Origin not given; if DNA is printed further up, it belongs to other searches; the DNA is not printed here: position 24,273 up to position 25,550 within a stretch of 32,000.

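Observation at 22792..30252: Seven-gene, translationally coupled YcaO-TfuA operon with three sugar-handling enzymes: architecture unlike described thioamide RiPP clusters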

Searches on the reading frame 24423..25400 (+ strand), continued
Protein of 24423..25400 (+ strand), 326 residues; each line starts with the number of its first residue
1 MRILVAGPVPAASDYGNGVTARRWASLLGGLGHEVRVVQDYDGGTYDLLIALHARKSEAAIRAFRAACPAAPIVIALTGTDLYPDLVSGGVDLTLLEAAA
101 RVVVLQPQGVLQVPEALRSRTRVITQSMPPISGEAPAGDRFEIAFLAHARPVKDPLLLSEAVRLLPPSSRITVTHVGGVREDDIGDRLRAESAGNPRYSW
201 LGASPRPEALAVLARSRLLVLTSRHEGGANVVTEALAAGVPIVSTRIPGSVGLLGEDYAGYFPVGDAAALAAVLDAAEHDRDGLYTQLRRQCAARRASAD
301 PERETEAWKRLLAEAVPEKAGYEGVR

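Call 93: search_protein_families(library=ncbifam, proteins=[L086:7001-7969:+, L087:7001-7963:+, L084:6798-7793:+, P0271, P0284, P0265, P0248], max_evalue=1e-40)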
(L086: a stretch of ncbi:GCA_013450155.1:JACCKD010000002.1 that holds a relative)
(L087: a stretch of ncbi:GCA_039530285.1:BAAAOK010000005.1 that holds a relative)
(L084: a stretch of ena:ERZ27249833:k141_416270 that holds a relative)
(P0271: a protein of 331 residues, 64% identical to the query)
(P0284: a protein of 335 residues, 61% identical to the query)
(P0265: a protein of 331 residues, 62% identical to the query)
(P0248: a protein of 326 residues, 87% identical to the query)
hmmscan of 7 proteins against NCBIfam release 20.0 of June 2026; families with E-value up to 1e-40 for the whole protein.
L086:7001-7969:+ (322 aa): 1 family
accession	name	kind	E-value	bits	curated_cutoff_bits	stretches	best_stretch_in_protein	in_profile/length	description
TIGR04348.1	TIGR04348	equivalog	2.5e-108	361.8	300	1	7-317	1-309/310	selenoneine biosynthesis selenosugar synthase SenB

L087:7001-7963:+ (320 aa): 1 family
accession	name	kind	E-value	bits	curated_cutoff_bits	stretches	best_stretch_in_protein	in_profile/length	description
TIGR04348.1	TIGR04348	equivalog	2.3e-102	342.2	300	1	2-312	1-309/310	selenoneine biosynthesis selenosugar synthase SenB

L084:6798-7793:+ (331 aa): 1 family
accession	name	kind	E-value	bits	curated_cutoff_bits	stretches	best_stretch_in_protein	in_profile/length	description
TIGR04348.1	TIGR04348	equivalog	2.5e-98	329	300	1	3-312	1-308/310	selenoneine biosynthesis selenosugar synthase SenB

P0271 (331 aa): 1 family
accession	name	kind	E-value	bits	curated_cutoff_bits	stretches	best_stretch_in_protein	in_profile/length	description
TIGR04348.1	TIGR04348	equivalog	2e-98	329.2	300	1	3-317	1-309/310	selenoneine biosynthesis selenosugar synthase SenB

P0284 (335 aa): 1 family
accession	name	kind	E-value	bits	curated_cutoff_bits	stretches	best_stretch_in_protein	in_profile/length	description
TIGR04348.1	TIGR04348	equivalog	1.3e-98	329.9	300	1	3-311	1-307/310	selenoneine biosynthesis selenosugar synthase SenB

P0265 (331 aa): 1 family
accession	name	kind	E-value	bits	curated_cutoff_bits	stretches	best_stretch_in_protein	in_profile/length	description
TIGR04348.1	TIGR04348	equivalog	1.8e-100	336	300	1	3-311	1-307/310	selenoneine biosynthesis selenosugar synthase SenB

P0248 (326 aa): 1 family
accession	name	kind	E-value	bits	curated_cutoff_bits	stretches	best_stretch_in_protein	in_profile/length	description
TIGR04348.1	TIGR04348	equivalog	5.2e-101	337.7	300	1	3-313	1-309/310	selenoneine biosynthesis selenosugar synthase SenB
